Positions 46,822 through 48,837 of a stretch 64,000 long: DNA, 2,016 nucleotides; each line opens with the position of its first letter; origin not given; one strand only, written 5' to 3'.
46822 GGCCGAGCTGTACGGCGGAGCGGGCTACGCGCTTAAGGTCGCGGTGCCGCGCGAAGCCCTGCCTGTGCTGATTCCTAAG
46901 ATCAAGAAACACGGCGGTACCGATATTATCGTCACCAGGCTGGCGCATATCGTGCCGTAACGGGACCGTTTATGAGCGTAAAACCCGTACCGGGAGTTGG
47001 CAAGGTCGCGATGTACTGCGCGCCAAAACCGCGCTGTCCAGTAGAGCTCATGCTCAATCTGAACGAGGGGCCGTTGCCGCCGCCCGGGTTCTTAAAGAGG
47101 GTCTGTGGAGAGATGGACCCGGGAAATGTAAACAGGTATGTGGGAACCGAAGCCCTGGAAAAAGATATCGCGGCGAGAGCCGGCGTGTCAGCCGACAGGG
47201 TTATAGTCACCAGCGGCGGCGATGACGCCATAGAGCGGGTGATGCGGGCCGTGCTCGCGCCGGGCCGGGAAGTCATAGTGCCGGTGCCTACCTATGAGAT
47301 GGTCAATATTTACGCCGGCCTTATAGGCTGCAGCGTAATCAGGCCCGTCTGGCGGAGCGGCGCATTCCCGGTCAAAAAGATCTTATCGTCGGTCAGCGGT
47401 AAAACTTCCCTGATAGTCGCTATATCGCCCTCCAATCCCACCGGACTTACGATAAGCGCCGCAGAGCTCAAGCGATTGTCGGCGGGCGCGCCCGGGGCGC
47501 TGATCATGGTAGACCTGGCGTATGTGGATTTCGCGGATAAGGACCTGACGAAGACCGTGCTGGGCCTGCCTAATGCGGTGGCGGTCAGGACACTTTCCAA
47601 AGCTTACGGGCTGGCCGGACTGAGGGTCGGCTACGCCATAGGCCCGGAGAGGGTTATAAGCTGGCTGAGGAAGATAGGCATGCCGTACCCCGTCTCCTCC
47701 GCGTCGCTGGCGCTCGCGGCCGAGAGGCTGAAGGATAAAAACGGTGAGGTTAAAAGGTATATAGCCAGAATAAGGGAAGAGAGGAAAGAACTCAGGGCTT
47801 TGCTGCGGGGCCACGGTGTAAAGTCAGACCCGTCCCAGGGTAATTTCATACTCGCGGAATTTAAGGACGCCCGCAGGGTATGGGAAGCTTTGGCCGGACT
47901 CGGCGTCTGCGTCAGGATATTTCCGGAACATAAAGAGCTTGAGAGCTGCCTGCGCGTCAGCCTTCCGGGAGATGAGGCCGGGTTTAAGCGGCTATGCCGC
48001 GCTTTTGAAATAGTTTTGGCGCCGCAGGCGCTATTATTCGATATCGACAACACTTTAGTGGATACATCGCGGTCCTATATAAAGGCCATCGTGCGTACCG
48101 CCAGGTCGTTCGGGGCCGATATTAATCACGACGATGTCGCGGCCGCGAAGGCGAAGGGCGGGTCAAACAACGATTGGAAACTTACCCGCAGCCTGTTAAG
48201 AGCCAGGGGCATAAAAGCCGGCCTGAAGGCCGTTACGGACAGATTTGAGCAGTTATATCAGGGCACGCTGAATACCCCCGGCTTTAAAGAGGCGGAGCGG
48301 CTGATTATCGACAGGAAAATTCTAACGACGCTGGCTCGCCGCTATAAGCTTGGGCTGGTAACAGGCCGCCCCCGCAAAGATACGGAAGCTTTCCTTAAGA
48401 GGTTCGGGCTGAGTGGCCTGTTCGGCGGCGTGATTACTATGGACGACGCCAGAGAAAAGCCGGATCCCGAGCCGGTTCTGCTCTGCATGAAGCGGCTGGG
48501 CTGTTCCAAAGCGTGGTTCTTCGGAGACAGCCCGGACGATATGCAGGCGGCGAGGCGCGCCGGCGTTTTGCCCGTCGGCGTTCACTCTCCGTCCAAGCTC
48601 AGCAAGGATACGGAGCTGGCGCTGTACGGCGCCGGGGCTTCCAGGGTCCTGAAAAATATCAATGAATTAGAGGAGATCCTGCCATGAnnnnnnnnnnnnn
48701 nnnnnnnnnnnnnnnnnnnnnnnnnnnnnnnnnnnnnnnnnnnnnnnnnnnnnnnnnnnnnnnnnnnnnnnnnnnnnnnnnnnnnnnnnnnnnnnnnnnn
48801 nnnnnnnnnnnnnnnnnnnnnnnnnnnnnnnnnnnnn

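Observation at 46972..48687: HisC fused to a HAD phosphatase: candidate for the otherwise missing histidinol-phosphatase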

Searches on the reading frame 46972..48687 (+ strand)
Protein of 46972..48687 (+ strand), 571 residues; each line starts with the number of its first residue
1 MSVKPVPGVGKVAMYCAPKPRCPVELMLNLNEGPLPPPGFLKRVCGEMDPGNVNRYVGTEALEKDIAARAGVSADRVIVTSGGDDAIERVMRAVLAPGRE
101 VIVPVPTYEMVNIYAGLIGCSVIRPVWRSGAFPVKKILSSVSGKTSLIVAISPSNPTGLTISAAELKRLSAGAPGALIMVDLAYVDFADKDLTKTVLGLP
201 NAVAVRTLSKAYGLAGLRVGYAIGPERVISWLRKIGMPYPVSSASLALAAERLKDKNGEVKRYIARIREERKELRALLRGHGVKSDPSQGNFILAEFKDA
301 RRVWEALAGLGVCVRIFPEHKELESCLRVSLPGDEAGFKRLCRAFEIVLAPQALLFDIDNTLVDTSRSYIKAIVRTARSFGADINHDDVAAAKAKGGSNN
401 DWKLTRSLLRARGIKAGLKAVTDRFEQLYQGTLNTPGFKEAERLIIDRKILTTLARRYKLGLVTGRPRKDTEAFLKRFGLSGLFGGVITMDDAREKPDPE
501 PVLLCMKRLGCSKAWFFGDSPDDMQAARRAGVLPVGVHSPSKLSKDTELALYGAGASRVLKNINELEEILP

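Call 3: search_protein_families(library=pfam, proteins=[window:46972-48687:+])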
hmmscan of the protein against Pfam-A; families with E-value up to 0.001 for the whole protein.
window:46972-48687:+ (571 aa): 4 families
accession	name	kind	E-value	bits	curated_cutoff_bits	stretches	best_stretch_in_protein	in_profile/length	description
PF00155.27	Aminotran_1_2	-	5.8e-48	164.3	19.7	1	52-345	34-361/361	Aminotransferase class I and II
PF13419.12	HAD_2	-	2.3e-24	86.9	23.8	1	354-534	1-175/178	Haloacid dehalogenase-like hydrolase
PF00702.32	Hydrolase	-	8.1e-20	72.5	26.4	1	352-531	2-191/191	haloacid dehalogenase-like hydrolase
PF12710.13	HAD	-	2.9e-07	31.5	27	1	355-528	2-189/189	haloacid dehalogenase-like hydrolase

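Call 4: search_protein_families(library=ncbifam, proteins=[window:46972-48687:+])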
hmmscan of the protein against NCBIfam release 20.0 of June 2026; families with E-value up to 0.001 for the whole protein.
window:46972-48687:+ (571 aa): 89 families (the best 25 are shown)
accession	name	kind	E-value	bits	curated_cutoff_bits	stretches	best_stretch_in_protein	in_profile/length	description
TIGR01141.1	hisC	equivalog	1.6e-66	224.6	276.55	1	25-340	22-341/349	histidinol-phosphate transaminase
TIGR01140.1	L_thr_O3P_dcar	equivalog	2.4e-47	161.7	290.55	1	47-345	36-330/331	threonine-phosphate decarboxylase CobD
NF002878.0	PRK03321.1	subfamily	1.5e-45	155.5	374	1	22-319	21-325/352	histidinol-phosphate transaminase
NF003496.0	PRK05166.1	equivalog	4.3e-42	144.2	540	1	28-349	41-370/373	histidinol-phosphate transaminase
NF002877.0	PRK03317.1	equivalog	3.8e-41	141.1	409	1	15-331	25-350/374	histidinol-phosphate transaminase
TIGR01548.1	HAD-SF-IA-hyp1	hypoth_equivalog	2.3e-37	128.5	140.2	1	352-530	1-197/197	TIGR01548 family HAD-type hydrolase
NF041364.1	GntC_guanitoxin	equivalog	5e-36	124.3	415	1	54-302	34-308/356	guanitoxin biosynthesis PLP-dependent (S)-gamma-hydroxy-L-arginine cyclodehydratase GntC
NF006014.0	PRK08153.1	equivalog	1.5e-33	116.2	510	1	60-349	69-364/370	pyridoxal phosphate-dependent aminotransferase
NF005915.1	PRK07908.1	equivalog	2.1e-32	112.8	360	1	36-317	25-303/332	Rv2231c family histidinol phosphate aminotransferase CobC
NF006580.0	PRK09105.1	subfamily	2.7e-32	112.1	444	1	24-350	47-372/375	pyridoxal phosphate-dependent aminotransferase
NF002726.0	PRK02610.1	equivalog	4.5e-32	111.4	391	1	67-317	84-344/374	histidinol-phosphate transaminase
NF053748.1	bifunc_CobBC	exception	1.1e-30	106.7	950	1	31-315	488-766/797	bifunctional hydrogenobyrinic acid a,c-diamide synthase/histidinol phosphate aminotransferase CobBC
NF051461.1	pyoverd_PtaA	equivalog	3.2e-30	105.1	500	1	17-346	28-357/359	pyoverdine biosynthesis transaminase PtaA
NF006225.0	PRK08354.1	equivalog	1.6e-27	96.7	288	1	38-344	28-311/318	putative aminotransferase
TIGR03947.1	viomycin_VioD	equivalog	1e-26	93.7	390.9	1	57-236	51-238/359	capreomycidine synthase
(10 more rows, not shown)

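Call 5: find_homologous_proteins(query=window:46972-48684:+, max_evalue=1e-10)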
Query window:46972-48684:+ (571 aa): 1586 proteins with E <= 1e-10 among 8000 candidates; the best 120 are listed.
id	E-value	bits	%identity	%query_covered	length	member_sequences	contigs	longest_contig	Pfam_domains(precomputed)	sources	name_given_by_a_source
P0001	0.0e+0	1220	96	100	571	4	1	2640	PF13419.13,PF00155.28,PF00702.33,PF12710.14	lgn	-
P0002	2.0e-292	988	83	95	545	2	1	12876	PF13419.13,PF00155.28,PF00702.33,PF12710.14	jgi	jgi:histidinol-phosphate aminotransferase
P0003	2.2e-281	952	75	100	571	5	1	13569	PF13419.13,PF00155.28,PF00702.33,PF12710.14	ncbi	-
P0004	1.2e-184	633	53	100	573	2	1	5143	PF13419.13,PF00155.28,PF00702.33,PF13242.13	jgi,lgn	jgi:histidinol-phosphate aminotransferase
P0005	3.3e-184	631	53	100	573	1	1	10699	PF13419.13,PF00155.28,PF00702.33,PF13242.13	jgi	jgi:histidinol-phosphate aminotransferase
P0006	2.1e-181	622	53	100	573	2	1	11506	PF13419.13,PF00155.28,PF00702.33,PF13242.13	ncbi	-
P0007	4.3e-181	621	51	100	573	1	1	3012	PF13419.13,PF00155.28,PF00702.33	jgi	-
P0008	2.0e-180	619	51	100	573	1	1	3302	PF13419.13,PF00155.28,PF00702.33,PF00266.26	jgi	jgi:histidinol-phosphate aminotransferase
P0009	5.8e-178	611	51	99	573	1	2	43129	PF13419.13,PF00155.28,PF00702.33,PF13242.13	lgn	-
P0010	1.5e-175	603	50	99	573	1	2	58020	PF13419.13,PF00155.28,PF00702.33,PF00266.26,PF13242.13,PF01041.24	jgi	-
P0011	1.9e-175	602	51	100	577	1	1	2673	PF13419.13,PF00155.28,PF00702.33,PF13242.13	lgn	-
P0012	2.0e-175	602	50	100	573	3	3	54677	PF13419.13,PF00155.28,PF00702.33,PF13242.13,PF12710.14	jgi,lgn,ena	-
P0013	4.2e-173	595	50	99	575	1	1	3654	PF13419.13,PF00155.28,PF00702.33,PF13242.13,PF12710.14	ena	-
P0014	1.6e-172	593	49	100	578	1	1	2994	PF13419.13,PF00155.28,PF00702.33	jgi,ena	-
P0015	1.8e-172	592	50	99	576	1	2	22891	PF13419.13,PF00155.28,PF00702.33,PF00266.26,PF13242.13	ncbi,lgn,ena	-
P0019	1.4e-170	586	51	99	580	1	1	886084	PF13419.13,PF00155.28,PF00702.33,PF13242.13,PF12710.14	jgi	-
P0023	1.5e-169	583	49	100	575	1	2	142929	PF13419.13,PF00155.28,PF00702.33,PF00266.26,PF13242.13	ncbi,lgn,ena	-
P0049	7.2e-162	558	49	99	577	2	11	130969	PF13419.13,PF00155.28,PF00702.33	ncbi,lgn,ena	-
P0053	1.8e-161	556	45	100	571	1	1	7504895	PF13419.13,PF00155.28,PF00702.33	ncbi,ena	-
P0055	2.6e-161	556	49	99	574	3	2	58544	PF13419.13,PF00155.28,PF00702.33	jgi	jgi:HAD superfamily hydrolase (TIGR01548 family)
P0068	2.0e-159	549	47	100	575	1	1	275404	PF13419.13,PF00155.28,PF00702.33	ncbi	ncbi:MAG: TIGR01548 family HAD-type hydrolase [Myxococcota bacterium]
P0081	5.2e-158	545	48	99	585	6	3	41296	PF13419.13,PF00155.28,PF00702.33,PF13242.13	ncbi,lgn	-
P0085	1.3e-157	543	47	98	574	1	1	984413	PF13419.13,PF00155.28,PF00702.33,PF13242.13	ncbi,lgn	-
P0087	2.0e-157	543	48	99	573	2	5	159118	PF13419.13,PF00155.28,PF00702.33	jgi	jgi:HAD superfamily hydrolase (TIGR01548 family)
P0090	5.7e-157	541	49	96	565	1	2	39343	PF13419.13,PF00155.28,PF00702.33,PF13242.13,PF12710.14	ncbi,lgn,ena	-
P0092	1.2e-156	540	48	99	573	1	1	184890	PF13419.13,PF00155.28,PF00702.33,PF12710.14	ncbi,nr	ncbi:MAG: TIGR01548 family HAD-type hydrolase [Alphaproteobacteria bacterium]|nr:TIGR01548 family HA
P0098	7.3e-156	538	49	96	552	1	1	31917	PF13419.13,PF00155.28,PF00702.33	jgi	jgi:HAD superfamily hydrolase (TIGR01548 family)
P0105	6.3e-155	535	49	97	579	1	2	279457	PF13419.13,PF00155.28,PF00702.33,PF00266.26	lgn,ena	-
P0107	8.8e-155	534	47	98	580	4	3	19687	PF13419.13,PF00155.28,PF00702.33,PF00266.26,PF13242.13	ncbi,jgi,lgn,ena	ncbi:MAG: TIGR01548 family HAD-type hydrolase [Phycisphaerae bacterium]|jgi:histidinol-phosphate ami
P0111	1.2e-154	534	46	99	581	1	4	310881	PF13419.13,PF00155.28,PF00702.33,PF13242.13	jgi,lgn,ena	-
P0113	1.6e-154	533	47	99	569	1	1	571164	PF13419.13,PF00155.28,PF00702.33,PF13242.13,PF12710.14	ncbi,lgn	ncbi:MAG: TIGR01548 family HAD-type hydrolase [Planctomycetota bacterium]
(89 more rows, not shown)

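Call 35: find_related_loci(query=A2, collection=genome_contigs, flank=8000)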
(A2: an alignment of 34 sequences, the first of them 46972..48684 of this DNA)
Query A2 (571 aa) in genome_contigs; peptide patterns used: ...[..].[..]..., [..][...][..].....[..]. (x = any residue, [..] = any of these).
600 stretches matched a pattern (row limit reached: there are more); 600 encode a relative of the query (tblastn E <= 1e-3); the best 80 are kept; 80 distinct loci.
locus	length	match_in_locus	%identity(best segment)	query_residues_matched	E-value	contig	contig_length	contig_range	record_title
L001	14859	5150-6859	47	2-571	9e-170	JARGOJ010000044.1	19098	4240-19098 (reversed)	MAG: Planctomycetota bacterium isolate bin_em_oilr2.004 NODE_1535_length_19098_cov_4.060075, whole genome shotgun sequen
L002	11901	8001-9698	48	5-571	2e-164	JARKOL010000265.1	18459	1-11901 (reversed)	MAG: Myxococcota bacterium isolate D137_maxbin.042_sub k141_296831, whole genome shotgun sequence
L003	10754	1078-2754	45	2-560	6e-154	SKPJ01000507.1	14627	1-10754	MAG: Myxococcales bacterium isolate CSSed162cmA_369 CSSed16-2cmA-11409, whole genome shotgun sequence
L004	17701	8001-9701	46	4-571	3e-151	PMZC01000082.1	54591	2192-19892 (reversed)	MAG: Deltaproteobacteria bacterium isolate fen_1099 73.20110800_E3D.111_contig_1415, whole genome shotgun sequence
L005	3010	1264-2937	44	3-570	4e-152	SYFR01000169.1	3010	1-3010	MAG: Myxococcales bacterium isolate F1-60-MAGs079 F1-60__c219888, whole genome shotgun sequence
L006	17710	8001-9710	45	2-569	2e-142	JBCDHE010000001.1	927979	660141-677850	MAG: Planctomycetota bacterium isolate P01_H01_bin.149 k141_1369612_length_927979_cov_19.5823, whole genome shotgun sequ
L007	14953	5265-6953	44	5-571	2e-142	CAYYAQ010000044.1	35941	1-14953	MAG TPA_asm: uncultured candidatus Brocadiaceae bacterium isolate SRP308112_co1_416 genome assembly, contig: NODE_1406_l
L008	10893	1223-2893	44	15-571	9e-142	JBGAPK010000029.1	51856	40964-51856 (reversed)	MAG: Phycisphaerales bacterium isolate MAG_MBR_H10.26 MBRH10-26_opera_contig_2476, whole genome shotgun sequence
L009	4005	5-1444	48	93-571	5e-141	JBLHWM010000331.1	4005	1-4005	MAG: Planctomycetota bacterium isolate 3300046534_167 Ga0491194_0070886, whole genome shotgun sequence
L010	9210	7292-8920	44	26-571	3e-137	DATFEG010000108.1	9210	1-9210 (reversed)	MAG TPA_asm: Gemmatimonadales bacterium isolate SMAG_U8601 k141_153811, whole genome shotgun sequence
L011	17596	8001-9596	44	54-570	9e-132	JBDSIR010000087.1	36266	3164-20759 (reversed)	MAG: Gemmatimonadales bacterium isolate cluster1_bin.303 k127_1637809, whole genome shotgun sequence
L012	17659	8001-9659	42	13-571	5e-131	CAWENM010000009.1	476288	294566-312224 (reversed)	MAG: uncultured Acidobacteriota bacterium isolate MFD02360.bin.1.245 genome assembly, contig: contig_42558, whole genome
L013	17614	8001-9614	39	15-571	4e-106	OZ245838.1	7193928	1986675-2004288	MAG: Planctomycetota bacterium isolate c745feeb-1740-47bf-bbe2-8d90712da449 genome assembly, chromosome: 1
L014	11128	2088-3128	51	3-350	9e-103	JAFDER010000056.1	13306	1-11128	MAG: Deltaproteobacteria bacterium isolate Meg19_46_Bin_197 Meg19_46_Bin_197_scaffold_6640, whole genome shotgun sequenc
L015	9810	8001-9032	47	1-345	1e-94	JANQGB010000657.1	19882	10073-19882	MAG: Phycisphaerae bacterium isolate PL23b_bin.28 k99_723508, whole genome shotgun sequence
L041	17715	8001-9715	33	4-570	5e-61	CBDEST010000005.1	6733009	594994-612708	MAG: Bryobacterales bacterium isolate 43e8cf1b-7c08-4a57-bc5e-d388cc7a59f2 genome assembly, contig: contig_5, whole geno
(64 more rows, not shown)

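Call 40: find_encoding_contigs(protein=P0003, flank=8000, max_places=3)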
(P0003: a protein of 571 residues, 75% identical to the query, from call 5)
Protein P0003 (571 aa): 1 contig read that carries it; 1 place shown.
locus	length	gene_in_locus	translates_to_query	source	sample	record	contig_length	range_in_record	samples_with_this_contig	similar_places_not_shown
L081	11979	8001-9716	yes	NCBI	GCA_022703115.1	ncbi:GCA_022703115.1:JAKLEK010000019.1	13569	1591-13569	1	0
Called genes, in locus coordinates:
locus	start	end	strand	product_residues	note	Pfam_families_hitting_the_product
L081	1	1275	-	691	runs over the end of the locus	PF01565:FAD_binding_4, PF02913:FAD-oxidase_C, PF01565:FAD_binding_4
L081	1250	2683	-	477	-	PF01212:Beta_elim_lyase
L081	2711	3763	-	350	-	PF07854:DUF1646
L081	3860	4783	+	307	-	PF01734:Patatin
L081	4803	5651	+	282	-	PF01925:TauE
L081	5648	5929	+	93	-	PF07843:DUF1634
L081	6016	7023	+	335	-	PF00483:NTP_transferase, PF12804:NTP_transf_3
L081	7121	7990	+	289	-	PF01634:HisG, PF08029:HisG_C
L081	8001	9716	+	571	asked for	PF00155:Aminotran_1_2, PF00702:Hydrolase, PF12710:HAD (weak), PF13419:HAD_2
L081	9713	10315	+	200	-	PF00475:IGPD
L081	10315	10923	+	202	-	PF00117:GATase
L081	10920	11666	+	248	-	PF00977:His_biosynth, PF00478:IMPDH (faint), PF01207:Dus (faint), PF02581:TMP-TENI (faint), PF05690:ThiG (faint), PF01180:DHO_dh (faint)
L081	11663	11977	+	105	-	?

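Call 41: list_cluster_members(proteins=[window:46972-48684:+, P0003, P0002, window:48684-49283:+, window:50624-51901:+, window:16520-18487:-])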
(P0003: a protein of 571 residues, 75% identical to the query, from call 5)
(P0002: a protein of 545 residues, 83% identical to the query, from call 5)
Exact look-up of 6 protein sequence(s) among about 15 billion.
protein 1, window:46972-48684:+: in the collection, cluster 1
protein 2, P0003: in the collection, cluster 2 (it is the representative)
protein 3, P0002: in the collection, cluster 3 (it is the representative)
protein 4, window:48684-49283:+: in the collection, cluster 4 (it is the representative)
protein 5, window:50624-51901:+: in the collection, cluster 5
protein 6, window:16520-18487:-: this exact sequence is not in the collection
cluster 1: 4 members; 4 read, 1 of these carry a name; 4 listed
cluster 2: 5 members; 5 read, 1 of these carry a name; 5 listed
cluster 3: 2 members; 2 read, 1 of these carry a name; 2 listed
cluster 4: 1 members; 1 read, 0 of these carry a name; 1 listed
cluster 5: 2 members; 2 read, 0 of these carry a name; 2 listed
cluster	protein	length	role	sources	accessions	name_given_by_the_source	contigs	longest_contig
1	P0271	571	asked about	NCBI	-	-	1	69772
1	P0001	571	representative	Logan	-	-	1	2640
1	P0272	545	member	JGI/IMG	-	histidinol-phosphate aminotransferase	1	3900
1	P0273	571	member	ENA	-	-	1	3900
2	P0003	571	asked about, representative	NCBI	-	-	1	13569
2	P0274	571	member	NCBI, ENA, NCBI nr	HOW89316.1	MAG TPA: aminotransferase class I/II-fold pyridoxal phosphate-dependent enzyme ... | aminotransferase class I/II-fold pyridoxal phosphate-dependent enzyme [Elusimicrobiales ...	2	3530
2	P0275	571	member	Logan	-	-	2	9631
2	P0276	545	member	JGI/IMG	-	-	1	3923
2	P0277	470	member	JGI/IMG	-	-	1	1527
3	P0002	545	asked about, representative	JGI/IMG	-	histidinol-phosphate aminotransferase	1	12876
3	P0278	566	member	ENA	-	-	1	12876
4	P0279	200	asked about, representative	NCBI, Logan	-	-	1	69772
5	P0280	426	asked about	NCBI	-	-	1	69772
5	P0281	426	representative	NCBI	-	-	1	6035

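Call 44: search_protein_families(library=ncbifam, proteins=[L041:8948-9718:+, L002:9030-9698:+], max_evalue=0.001)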
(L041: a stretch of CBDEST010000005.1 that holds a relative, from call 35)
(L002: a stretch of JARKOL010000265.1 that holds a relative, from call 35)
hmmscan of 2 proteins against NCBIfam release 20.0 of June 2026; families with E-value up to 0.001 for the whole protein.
L041:8948-9718:+ (257 aa): 20 families
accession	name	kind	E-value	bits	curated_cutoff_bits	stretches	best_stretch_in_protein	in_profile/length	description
TIGR01548.1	HAD-SF-IA-hyp1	hypoth_equivalog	3e-32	111.8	140.2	1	36-215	1-197/197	TIGR01548 family HAD-type hydrolase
TIGR01449.2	PGP_bact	equivalog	1.2e-10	41.3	180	1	38-224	1-186/213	phosphoglycolate phosphatase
NF009804.0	PRK13288.1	equivalog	7e-10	38.7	218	1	37-223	5-182/215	pyrophosphatase PpaX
TIGR01454.1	AHBA_synth_RP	hypoth_equivalog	8.5e-10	38.6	246.65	1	139-223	89-175/205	AHBA synthesis associated protein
NF008000.0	PRK10725.1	equivalog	1.4e-08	35.1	215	1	140-221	101-184/188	fructose-1-phosphate/6-phosphogluconate phosphatase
NF009695.0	PRK13222.1-2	equivalog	1.5e-08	34.5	225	1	36-222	7-193/226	phosphoglycolate phosphatase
NF009696.0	PRK13222.1-3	equivalog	6.4e-08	32.6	359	1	36-221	4-185/223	N-acetylmuramic acid 6-phosphate phosphatase MupP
TIGR01549.1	HAD-SF-IA-v1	subfamily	7.9e-08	32.8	23.3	1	139-216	74-149/149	HAD-IA family hydrolase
TIGR03351.1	PhnX-like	hypoth_equivalog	1.3e-07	31.8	218.9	1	37-254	3-217/220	phosphonatase-like hydrolase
NF009694.0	PRK13222.1-1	equivalog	1.3e-07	31.2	415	1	168-223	154-211/252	phosphoglycolate phosphatase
TIGR01509.1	HAD-SF-IA-v3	subfamily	4.7e-07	30.1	29.4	0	151-222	81-154/154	HAD-IA family hydrolase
NF009697.0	PRK13222.1-4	equivalog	4.7e-07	29.4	327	1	38-222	10-193/232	phosphoglycolate phosphatase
TIGR02009.1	PGMB-YQAB-SF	subfamily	7.2e-07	29.6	153.35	1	38-217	4-181/186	beta-phosphoglucomutase family hydrolase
TIGR02253.1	CTE7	subfamily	7.1e-06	25.9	169.75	1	38-224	5-196/221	TIGR02253 family HAD-type hydrolase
NF008610.0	PRK11587.1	equivalog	9.1e-06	25.1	282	1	171-241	128-201/219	sugar phosphatase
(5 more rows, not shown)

L002:9030-9698:+ (223 aa): 29 families (the best 25 are shown)
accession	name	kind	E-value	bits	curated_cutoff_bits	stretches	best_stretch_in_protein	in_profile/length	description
TIGR01548.1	HAD-SF-IA-hyp1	hypoth_equivalog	1.4e-34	119.4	140.2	1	4-182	1-197/197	TIGR01548 family HAD-type hydrolase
TIGR01449.2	PGP_bact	equivalog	6.6e-18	65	180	1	7-193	2-187/213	phosphoglycolate phosphatase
NF009697.0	PRK13222.1-4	equivalog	5.1e-15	55.4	327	1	4-190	8-194/232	phosphoglycolate phosphatase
TIGR01549.1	HAD-SF-IA-v1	subfamily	5e-14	53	23.3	1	110-183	77-149/149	HAD-IA family hydrolase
NF009695.0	PRK13222.1-2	equivalog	8.3e-13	48.3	225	1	3-189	6-193/226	phosphoglycolate phosphatase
TIGR01454.1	AHBA_synth_RP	hypoth_equivalog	1.3e-12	47.8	246.65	1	110-221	92-202/205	AHBA synthesis associated protein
NF009696.0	PRK13222.1-3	equivalog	1.6e-12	47.6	359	1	4-204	4-205/223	N-acetylmuramic acid 6-phosphate phosphatase MupP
NF009804.0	PRK13288.1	equivalog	2.7e-12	46.6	218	1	111-185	100-177/215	pyrophosphatase PpaX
TIGR02009.1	PGMB-YQAB-SF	subfamily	4.4e-12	46.6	153.35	1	4-187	2-184/186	beta-phosphoglucomutase family hydrolase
TIGR03351.1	PhnX-like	hypoth_equivalog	8.9e-12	45.4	218.9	1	7-214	5-211/220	phosphonatase-like hydrolase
NF008000.0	PRK10725.1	equivalog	3.3e-11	43.6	215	1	4-185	6-181/188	fructose-1-phosphate/6-phosphogluconate phosphatase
NF009694.0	PRK13222.1-1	equivalog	1e-10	41.4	415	1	109-190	127-211/252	phosphoglycolate phosphatase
TIGR01656.1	Histidinol-ppas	subfamily_domain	3e-10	40.2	84.15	1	144-187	99-143/149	histidinol-phosphate phosphatase domain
TIGR01509.1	HAD-SF-IA-v3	subfamily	3.2e-10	40.4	29.4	1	128-188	92-153/154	HAD-IA family hydrolase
NF009700.0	PRK13226.1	equivalog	1.1e-07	31.8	342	1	3-187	12-192/229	phosphoglycolate phosphatase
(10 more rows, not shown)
